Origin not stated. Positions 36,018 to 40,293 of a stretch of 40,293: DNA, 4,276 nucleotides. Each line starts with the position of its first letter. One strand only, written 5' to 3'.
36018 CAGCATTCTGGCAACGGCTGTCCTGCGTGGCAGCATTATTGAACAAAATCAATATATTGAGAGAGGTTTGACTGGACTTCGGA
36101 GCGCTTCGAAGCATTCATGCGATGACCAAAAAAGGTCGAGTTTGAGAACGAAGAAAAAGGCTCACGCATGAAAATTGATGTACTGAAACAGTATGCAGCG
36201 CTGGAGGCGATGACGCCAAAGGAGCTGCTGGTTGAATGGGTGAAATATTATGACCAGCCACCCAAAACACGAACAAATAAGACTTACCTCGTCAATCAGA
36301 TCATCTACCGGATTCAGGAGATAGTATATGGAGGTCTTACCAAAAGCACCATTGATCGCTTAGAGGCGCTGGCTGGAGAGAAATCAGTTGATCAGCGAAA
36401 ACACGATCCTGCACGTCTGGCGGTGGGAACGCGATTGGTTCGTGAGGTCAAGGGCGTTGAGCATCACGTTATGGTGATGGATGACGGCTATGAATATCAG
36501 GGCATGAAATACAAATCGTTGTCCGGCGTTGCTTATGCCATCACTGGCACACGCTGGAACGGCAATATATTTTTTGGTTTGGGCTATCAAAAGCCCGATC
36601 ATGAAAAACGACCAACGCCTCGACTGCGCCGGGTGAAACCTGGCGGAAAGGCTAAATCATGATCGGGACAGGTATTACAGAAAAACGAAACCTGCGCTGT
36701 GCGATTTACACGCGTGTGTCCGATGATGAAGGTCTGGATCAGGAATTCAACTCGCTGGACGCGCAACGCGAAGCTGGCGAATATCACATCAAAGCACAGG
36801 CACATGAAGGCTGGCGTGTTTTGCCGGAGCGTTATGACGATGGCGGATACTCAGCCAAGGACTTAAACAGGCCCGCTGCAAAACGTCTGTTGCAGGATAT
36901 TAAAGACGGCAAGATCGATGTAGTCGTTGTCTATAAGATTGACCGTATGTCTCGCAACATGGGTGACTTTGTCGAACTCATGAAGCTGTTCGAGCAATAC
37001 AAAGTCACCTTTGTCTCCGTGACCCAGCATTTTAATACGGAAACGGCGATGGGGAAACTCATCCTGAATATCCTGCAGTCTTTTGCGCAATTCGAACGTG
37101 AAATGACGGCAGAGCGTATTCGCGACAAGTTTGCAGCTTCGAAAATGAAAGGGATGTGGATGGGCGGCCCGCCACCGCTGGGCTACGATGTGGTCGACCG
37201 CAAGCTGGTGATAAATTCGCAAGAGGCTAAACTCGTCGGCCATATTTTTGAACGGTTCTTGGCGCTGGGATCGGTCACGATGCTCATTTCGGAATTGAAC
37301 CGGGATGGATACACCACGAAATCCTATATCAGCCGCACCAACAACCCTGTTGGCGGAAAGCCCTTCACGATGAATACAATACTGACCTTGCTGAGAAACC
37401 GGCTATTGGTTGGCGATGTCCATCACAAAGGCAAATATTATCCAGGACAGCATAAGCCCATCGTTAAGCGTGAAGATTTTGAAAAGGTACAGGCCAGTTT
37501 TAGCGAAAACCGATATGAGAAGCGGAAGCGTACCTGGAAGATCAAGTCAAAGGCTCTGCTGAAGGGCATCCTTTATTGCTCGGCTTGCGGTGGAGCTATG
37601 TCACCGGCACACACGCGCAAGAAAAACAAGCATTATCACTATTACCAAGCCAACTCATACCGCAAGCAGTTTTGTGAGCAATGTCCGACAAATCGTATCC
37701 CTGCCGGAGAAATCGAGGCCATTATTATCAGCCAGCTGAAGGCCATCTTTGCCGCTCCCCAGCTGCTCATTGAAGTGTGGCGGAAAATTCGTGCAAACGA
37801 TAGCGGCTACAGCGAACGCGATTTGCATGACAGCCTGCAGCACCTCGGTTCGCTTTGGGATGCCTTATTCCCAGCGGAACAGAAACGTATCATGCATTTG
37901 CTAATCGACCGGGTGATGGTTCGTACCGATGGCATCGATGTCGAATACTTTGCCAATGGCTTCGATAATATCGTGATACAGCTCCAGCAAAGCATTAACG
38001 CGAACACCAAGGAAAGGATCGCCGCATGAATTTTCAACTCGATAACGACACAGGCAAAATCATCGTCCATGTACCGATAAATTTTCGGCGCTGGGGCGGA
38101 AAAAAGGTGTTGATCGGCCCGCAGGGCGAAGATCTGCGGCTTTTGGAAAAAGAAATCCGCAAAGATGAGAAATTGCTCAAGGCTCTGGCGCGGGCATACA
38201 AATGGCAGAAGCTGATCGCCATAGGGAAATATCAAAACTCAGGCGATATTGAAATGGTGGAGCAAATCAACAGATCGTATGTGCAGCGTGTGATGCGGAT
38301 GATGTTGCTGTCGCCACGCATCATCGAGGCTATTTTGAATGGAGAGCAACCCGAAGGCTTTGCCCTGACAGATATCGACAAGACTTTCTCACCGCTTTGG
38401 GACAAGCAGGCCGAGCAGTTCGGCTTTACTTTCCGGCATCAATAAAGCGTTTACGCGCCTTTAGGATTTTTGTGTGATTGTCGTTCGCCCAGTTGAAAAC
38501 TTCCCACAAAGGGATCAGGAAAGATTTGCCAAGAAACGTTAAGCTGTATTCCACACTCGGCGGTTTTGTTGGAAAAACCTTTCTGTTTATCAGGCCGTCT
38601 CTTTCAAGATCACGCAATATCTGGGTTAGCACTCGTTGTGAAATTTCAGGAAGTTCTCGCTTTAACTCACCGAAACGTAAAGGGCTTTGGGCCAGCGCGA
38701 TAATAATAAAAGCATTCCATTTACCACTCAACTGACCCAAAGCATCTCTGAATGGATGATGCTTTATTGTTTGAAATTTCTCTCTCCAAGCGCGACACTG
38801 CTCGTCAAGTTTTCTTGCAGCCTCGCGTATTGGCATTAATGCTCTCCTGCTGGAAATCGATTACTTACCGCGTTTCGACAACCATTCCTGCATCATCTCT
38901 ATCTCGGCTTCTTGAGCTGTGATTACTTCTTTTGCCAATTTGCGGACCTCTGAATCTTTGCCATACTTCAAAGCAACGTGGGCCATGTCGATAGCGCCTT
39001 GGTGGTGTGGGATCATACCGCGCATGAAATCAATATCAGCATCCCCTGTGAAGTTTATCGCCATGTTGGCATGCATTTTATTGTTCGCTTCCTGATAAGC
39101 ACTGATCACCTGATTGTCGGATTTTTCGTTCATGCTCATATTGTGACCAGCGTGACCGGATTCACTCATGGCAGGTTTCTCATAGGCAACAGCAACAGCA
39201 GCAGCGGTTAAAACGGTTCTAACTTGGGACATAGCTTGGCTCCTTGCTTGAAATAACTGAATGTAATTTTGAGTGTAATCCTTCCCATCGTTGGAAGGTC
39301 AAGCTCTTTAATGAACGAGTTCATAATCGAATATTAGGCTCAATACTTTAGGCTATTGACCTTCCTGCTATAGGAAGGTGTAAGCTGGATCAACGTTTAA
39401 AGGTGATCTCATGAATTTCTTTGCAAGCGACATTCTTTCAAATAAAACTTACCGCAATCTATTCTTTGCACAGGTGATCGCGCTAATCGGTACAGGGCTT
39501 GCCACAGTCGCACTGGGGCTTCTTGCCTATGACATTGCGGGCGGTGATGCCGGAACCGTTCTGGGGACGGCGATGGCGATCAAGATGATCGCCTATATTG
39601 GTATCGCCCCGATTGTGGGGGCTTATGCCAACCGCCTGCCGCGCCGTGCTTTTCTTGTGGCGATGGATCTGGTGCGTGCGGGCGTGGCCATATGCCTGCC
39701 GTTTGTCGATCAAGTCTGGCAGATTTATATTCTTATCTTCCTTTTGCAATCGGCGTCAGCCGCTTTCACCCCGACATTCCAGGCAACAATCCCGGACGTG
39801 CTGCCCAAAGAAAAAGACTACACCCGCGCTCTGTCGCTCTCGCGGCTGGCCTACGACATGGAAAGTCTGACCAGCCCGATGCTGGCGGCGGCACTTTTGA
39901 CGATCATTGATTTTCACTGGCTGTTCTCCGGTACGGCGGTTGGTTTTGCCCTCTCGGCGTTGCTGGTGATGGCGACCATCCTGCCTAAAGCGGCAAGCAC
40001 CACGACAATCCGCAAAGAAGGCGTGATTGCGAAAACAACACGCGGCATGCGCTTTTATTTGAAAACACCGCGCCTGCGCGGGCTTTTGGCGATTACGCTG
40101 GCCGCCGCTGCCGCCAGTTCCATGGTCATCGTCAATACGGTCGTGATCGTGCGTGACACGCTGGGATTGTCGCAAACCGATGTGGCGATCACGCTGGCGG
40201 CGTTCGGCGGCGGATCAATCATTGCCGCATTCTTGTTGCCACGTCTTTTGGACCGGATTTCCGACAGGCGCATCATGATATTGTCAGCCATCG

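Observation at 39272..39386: Two back-to-back CueR/MerR-type promoters with 19-nt spacers and no MerR-family gene in the window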

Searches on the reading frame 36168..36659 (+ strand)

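Call 6: search_protein_families(library=pfam, proteins=[window:36168-36659:+], max_evalue=0.01)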
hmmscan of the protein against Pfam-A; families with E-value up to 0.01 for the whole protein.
window:36168-36659:+ (164 aa): 1 family
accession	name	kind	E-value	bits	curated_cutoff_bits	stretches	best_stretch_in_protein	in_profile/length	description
PF11149.13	DUF2924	-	2.4e-43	148.1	31.2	1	7-138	2-134/135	Protein of unknown function (DUF2924)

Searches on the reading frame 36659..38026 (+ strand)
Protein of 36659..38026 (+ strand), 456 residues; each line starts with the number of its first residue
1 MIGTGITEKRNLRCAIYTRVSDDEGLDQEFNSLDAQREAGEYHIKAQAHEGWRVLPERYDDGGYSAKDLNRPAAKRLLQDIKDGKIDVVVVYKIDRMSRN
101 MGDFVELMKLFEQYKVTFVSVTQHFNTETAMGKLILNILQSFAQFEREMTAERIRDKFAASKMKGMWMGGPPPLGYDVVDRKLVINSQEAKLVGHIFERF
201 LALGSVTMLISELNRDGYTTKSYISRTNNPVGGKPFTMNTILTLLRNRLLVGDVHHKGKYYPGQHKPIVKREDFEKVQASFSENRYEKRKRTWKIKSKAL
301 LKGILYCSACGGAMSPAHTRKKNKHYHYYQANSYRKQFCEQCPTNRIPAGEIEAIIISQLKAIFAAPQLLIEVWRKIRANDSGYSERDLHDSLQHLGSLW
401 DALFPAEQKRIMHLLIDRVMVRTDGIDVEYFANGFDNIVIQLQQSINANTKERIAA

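Call 6: search_protein_families(library=pfam, proteins=[window:36659-38026:+], max_evalue=0.01)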
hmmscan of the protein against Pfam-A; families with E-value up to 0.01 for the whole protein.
window:36659-38026:+ (456 aa): 3 families
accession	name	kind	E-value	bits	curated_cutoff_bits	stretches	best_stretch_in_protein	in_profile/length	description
PF00239.26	Resolvase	-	2.3e-36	125.5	23.3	1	15-167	2-145/145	Resolvase, N terminal domain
PF07508.19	Recombinase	-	4.9e-14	52.8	21.1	1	188-284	2-102/102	Recombinase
PF13408.12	Zn_ribbon_recom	-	1e-12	48.6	25.3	1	300-361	1-58/58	Recombinase zinc beta ribbon domain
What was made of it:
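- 35622..38445 (+): Island backbone and left boundary: a ~70-aa ORF, DUF2924 (36168-36662), a large serine recombinase (36659-38029) and a 139-aa ORF (38026-38445). The 3' end of the 139-aa ORF overlaps that of hxlR by 20 nt. Pfam results in call 6.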

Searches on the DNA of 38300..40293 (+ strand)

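Call 9: search_dna_similar(query=window:38400-40293:+, collection=plasmids, mode=near, max_rows=20)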
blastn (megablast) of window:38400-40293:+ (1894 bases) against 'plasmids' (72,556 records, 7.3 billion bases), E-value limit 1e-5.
No match.
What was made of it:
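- Tried and rejected: Megablast of window 38400-40293 against the plasmid collection found nothing (call 9).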

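Call 79: search_rna_families(source=window, start=38300, end=40293, threshold=evalue, max_evalue=1)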
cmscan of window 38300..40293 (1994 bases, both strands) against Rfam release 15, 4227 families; matches with E-value up to 1: 0.
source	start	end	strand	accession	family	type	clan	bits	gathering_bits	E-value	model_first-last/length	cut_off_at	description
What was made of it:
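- Tried and rejected: An Rfam scan of 38300-40293 at E <= 1 found nothing (call 79).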

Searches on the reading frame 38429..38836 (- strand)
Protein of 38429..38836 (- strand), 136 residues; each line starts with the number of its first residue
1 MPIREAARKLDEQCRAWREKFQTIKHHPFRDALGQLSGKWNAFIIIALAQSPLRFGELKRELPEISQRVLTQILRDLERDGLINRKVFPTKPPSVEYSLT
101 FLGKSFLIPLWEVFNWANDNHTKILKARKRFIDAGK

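Call 6: search_protein_families(library=pfam, proteins=[window:38429-38836:-], max_evalue=0.01)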
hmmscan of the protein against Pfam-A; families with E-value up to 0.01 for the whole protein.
window:38429-38836:- (136 aa): 1 family
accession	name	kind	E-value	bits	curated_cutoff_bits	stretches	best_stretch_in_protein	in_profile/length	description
PF01638.23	HxlR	-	2.1e-25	88.8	20.8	1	36-121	2-87/91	HxlR-like helix-turn-helix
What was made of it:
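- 38426..38836 (-): hxlR: a 136-aa HxlR-family winged-helix regulator. It starts 24 nt after the copM stop codon, has an AGGAGAG Shine-Dalgarno sequence and no terminator in between, so it is probably co-transcribed with copM. It is part of the island backbone. Pfam HxlR, E = 2.1e-25 (call 6).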

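Call 18: search_protein_families(library=ncbifam, proteins=[window:38429-38836:-], max_evalue=0.001)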
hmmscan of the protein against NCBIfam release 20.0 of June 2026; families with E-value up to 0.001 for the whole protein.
window:38429-38836:- (136 aa): 2 families
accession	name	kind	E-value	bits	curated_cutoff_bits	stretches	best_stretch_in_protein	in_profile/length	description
NF047364.1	redox_TF_RrpB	exception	1.9e-18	66.6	175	1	28-118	6-101/105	MarR family transcription factor RrpB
NF047367.1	redox_TF_RrpA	exception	5.3e-17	61.9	185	1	28-120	7-100/101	MarR family transcription factor RrpA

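Call 69: search_dna_similar(query=window:38429-38836:-, collection=plasmids, mode=protein, max_rows=15, max_evalue=1e-15)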
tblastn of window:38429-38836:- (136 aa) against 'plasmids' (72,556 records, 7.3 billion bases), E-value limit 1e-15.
Records with a match: 511; places in all: 599; records where one place covers at least 80% of the query: 67.
Best place of each record, by identity: <60% 511.
By first word of the organism name: Rhizobium 120; Agrobacterium 56; Streptomyces 49; Pantoea 49; Ralstonia 35; Sinorhizobium 21; Burkholderia 12; Rahnella 11; Sphingobium 11; Pseudomonas 9; and 78 more.
By predicted mobility (MOB-suite, as given by PLSDB): non-mobilizable 299; conjugative 145; mobilizable 67.
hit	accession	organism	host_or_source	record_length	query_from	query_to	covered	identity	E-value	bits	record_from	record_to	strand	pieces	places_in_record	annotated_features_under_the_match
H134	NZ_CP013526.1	Rhizobium phaseoli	Phaseolus vulgaris,Whole ...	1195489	1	135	99%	47.4%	1e-30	121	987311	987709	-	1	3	record has no annotation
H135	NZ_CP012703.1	Sphingopyxis macrogoltabida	whole organism,activated sludge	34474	5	131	93%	47.2%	5e-29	117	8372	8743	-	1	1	helix-turn-helix domain-containing protein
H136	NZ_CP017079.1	Novosphingobium resinovorum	single cell,soil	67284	5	131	93%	47.2%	5e-29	117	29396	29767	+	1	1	helix-turn-helix domain-containing protein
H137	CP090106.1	Sinorhizobium meliloti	Medicago,Cell culture,Plant nodule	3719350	24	134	82%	53.2%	2e-32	126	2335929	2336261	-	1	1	helix-turn-helix transcriptional regulator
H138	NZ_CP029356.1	Azospirillum thermophilum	cell culture,hot spring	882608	10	131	90%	47.5%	2e-31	124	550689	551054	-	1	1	helix-turn-helix domain-containing protein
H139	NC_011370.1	Rhizobium leguminosarum bv. trifolii WSM2304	-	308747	28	131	76%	54.8%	2e-31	124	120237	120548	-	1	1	helix-turn-helix domain-containing protein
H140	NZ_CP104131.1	Sinorhizobium sp. K101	Phaseolus vulgaris,cell ...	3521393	24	133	81%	51.8%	1e-32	127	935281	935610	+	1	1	none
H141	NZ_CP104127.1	Sinorhizobium sp. M103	Phaseolus vulgaris,cell ...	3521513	24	133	81%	51.8%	1e-32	127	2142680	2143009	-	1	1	none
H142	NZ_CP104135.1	Sinorhizobium sp. C101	Phaseolus vulgaris,cell ...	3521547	24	133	81%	51.8%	1e-32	127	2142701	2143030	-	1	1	none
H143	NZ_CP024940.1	Paraburkholderia hospita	soil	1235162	26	135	81%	50.9%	6e-28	114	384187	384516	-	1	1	record has no annotation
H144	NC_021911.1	Rhizobium etli bv. mimosae str. Mim1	Mimosa affinis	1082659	28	131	76%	52.9%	3e-29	117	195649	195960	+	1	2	record has no annotation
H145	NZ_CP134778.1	Bosea sp. 685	Astragalus umbellatus,cell culture,root ...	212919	28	131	76%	52.9%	1e-28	115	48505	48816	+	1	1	helix-turn-helix domain-containing protein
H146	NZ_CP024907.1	Paraburkholderia caledonica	soil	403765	26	131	78%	51.9%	6e-28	114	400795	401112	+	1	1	helix-turn-helix domain-containing protein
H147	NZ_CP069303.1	Shinella sp. PSBB067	monoisolate,Minnesota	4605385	28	131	76%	51.9%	4e-29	117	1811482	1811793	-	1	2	none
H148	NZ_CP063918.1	Klebsiella variicola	Human fecal samples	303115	30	136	79%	50.5%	4e-27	111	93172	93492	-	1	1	helix-turn-helix domain-containing protein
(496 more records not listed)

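Call 70: find_homologous_proteins(query=window:38429-38836:-, max_evalue=1e-15)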
Query window:38429-38836:- (136 aa): 290 proteins with E <= 1e-15 among 519 candidates; the best 120 are listed.
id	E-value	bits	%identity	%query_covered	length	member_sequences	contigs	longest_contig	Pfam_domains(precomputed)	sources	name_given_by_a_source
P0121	1.1e-84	299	99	100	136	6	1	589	PF01638.24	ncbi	-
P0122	2.7e-73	262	85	100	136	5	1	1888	PF01638.24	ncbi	-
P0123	2.4e-64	233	76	100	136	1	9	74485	PF01638.24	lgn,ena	-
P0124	2.3e-53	198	67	100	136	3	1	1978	PF01638.24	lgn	-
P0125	9.1e-52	192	64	100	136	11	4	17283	PF01638.24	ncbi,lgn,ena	-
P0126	1.2e-49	186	63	100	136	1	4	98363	PF01638.24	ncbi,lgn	ncbi:MAG: winged helix-turn-helix transcriptional regulator [Dongiaceae bacterium]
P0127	2.8e-49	184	64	97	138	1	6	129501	PF01638.24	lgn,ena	-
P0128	3.7e-49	184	63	100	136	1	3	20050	PF01638.24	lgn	-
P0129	3.1e-48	181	65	100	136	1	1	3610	PF01638.24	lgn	-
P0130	3.3e-48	181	62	100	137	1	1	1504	PF01638.24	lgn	-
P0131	1.6e-47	179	60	100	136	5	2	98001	PF01638.24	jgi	jgi:DNA-binding HxlR family transcriptional regulator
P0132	4.3e-46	174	60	97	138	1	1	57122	PF01638.24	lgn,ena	-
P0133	7.9e-46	173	63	96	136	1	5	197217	PF01638.24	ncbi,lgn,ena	-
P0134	1.7e-44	169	57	100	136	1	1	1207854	PF01638.24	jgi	jgi:DNA-binding HxlR family transcriptional regulator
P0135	3.3e-44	168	61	100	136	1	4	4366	PF01638.24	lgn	-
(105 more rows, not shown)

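Call 71: find_encoding_contigs(protein=P0123, flank=4000, max_places=2)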
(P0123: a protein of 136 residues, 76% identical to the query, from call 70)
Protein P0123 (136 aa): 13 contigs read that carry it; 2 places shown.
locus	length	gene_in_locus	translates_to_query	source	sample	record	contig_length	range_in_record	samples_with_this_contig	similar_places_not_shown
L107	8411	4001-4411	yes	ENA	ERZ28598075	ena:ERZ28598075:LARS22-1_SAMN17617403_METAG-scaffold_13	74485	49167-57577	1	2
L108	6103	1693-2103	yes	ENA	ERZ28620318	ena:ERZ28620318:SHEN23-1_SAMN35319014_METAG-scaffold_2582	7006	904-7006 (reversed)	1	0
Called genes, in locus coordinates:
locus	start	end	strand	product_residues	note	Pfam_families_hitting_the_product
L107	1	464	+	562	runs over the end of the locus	PF00515:TPR_1 (faint), PF13181:TPR_8 (faint), PF13414:TPR_11 (faint), PF07719:TPR_2 (weak), PF14559:TPR_19 (faint)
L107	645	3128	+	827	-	PF00403:HMA, PF00122:E1-E2_ATPase, PF00702:Hydrolase, PF12710:HAD (weak), PF08282:Hydrolase_3 (faint)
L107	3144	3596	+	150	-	PF00376:MerR, PF13411:MerR_1, PF09278:MerR-DNA-bind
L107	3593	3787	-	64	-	PF00403:HMA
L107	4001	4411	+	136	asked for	PF01638:HxlR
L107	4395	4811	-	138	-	-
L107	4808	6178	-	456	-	PF00239:Resolvase, PF07508:Recombinase, PF13408:Zn_ribbon_recom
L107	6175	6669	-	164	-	PF11149:DUF2924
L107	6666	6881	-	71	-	-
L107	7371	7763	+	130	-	PF00702:Hydrolase, PF13419:HAD_2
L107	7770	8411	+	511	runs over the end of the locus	-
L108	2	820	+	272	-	?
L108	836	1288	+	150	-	PF00376:MerR, PF13411:MerR_1, PF09278:MerR-DNA-bind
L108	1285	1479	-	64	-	PF00403:HMA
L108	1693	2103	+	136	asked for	PF01638:HxlR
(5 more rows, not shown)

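Call 72: find_encoding_contigs(protein=P0126, flank=4000, max_places=2)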
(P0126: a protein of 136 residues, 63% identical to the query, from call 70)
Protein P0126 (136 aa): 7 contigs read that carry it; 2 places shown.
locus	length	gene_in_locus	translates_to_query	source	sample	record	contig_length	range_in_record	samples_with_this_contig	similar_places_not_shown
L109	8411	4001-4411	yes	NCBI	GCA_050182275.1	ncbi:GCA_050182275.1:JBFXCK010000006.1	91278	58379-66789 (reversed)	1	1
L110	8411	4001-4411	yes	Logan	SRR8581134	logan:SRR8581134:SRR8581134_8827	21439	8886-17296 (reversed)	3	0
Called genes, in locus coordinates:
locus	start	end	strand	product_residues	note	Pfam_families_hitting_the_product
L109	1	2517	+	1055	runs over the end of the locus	PF00873:ACR_tran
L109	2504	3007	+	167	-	-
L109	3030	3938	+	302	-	PF01545:Cation_efflux, PF16916:ZT_dimer (faint)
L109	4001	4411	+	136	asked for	PF01638:HxlR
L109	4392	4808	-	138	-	-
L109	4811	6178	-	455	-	PF00239:Resolvase, PF07508:Recombinase, PF13408:Zn_ribbon_recom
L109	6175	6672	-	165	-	PF11149:DUF2924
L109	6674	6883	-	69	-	-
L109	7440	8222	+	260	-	PF08032:SpoU_sub_bind, PF00588:SpoU_methylase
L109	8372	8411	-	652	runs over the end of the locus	PF13400:Tad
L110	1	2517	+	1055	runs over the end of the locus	PF00873:ACR_tran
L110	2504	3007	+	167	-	-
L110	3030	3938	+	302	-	PF01545:Cation_efflux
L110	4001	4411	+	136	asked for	PF01638:HxlR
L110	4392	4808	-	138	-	-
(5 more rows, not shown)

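Call 73: find_encoding_contigs(protein=P0127, flank=4000, max_places=2)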
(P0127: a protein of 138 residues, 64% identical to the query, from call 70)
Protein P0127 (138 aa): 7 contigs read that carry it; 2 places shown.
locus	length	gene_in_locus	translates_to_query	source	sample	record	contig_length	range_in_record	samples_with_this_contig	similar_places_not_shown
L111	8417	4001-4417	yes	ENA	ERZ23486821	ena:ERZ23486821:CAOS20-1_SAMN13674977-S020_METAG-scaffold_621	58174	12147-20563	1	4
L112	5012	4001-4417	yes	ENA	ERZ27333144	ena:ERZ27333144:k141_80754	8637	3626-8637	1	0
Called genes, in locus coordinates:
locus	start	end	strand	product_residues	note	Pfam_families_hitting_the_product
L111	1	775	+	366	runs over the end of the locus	PF00149:Metallophos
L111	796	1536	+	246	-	PF01872:RibD_C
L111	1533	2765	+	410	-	PF07690:MFS_1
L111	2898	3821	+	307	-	PF06719:AraC_N, PF00165:HTH_AraC (weak), PF12833:HTH_18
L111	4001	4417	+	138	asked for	PF01638:HxlR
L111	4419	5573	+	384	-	PF00753:Lactamase_B (weak), PF13483:Lactamase_B_3, PF12706:Lactamase_B_2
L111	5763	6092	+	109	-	-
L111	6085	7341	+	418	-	PF07804:HipA_C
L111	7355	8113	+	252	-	-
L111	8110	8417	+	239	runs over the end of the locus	PF20247:DUF6602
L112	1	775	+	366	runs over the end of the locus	PF00149:Metallophos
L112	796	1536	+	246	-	PF01872:RibD_C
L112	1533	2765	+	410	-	PF07690:MFS_1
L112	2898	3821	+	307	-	PF06719:AraC_N, PF00165:HTH_AraC (weak), PF12833:HTH_18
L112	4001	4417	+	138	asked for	PF01638:HxlR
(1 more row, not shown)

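Call 74: find_encoding_contigs(protein=P0133, flank=4000, max_places=2)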
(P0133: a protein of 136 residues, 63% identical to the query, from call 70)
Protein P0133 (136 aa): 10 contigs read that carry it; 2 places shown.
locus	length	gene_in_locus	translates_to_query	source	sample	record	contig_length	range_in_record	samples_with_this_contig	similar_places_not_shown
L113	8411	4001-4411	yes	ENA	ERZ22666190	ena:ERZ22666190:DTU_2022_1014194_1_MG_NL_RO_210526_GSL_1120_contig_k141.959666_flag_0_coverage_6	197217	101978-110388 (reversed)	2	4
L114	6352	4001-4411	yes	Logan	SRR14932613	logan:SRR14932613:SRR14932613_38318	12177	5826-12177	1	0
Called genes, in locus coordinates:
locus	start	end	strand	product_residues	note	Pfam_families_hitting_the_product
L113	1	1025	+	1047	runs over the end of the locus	PF00873:ACR_tran, PF02355:SecD_SecF_C (weak), PF03176:MMPL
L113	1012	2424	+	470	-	PF02321:OEP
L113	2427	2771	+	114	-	PF00892:EamA (weak), PF00893:Multi_Drug_Res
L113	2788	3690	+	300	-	PF12146:Hydrolase_4, PF00561:Abhydrolase_1 (weak), PF12697:Abhydrolase_6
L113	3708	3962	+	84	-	-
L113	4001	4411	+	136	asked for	PF01638:HxlR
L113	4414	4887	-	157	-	PF01292:Ni_hydr_CYTB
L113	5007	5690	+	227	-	PF07690:MFS_1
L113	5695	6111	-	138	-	-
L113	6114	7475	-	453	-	PF00239:Resolvase, PF07508:Recombinase, PF13408:Zn_ribbon_recom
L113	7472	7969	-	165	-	PF11149:DUF2924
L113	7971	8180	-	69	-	-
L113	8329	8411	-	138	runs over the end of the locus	PF01638:HxlR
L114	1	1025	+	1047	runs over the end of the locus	PF00873:ACR_tran, PF02355:SecD_SecF_C (weak), PF03176:MMPL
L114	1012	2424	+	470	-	PF02321:OEP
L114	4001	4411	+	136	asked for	PF01638:HxlR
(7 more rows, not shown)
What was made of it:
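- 38426..38836 (-): Backbone association from calls 70-74.
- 35622..38445 (+): The same block occurs with different cargo in L107, L109 and L113 (calls 71, 72, 74).
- On HxlR-family regulator: Instead hxlR converges on the recombinase operon, and this arrangement recurs in L107, L109 and L113 (calls 71, 72, 74).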

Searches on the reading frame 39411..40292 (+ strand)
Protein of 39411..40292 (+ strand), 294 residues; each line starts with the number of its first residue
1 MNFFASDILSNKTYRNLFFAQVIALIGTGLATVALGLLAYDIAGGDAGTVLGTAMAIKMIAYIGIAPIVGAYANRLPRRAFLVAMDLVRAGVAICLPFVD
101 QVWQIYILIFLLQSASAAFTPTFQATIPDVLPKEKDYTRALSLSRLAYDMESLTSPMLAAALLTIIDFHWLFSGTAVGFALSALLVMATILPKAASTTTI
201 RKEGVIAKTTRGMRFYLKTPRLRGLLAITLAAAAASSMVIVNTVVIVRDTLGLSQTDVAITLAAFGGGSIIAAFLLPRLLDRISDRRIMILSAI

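Call 6: search_protein_families(library=pfam, proteins=[window:39411-40292:+], max_evalue=0.01)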
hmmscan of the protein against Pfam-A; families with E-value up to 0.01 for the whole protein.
window:39411-40292:+ (294 aa): 3 families
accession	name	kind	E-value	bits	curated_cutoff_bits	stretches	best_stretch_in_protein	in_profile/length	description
PF07690.21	MFS_1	-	1.1e-27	97.3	33.4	1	17-293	1-275/347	Major Facilitator Superfamily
PF05977.19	MFS_3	-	7.9e-20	71.2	27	1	9-293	7-291/524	Transmembrane secretion effector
PF12832.13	MFS_1_like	-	8.7e-06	25.5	25.2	1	52-292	37-283/373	MFS_1 like family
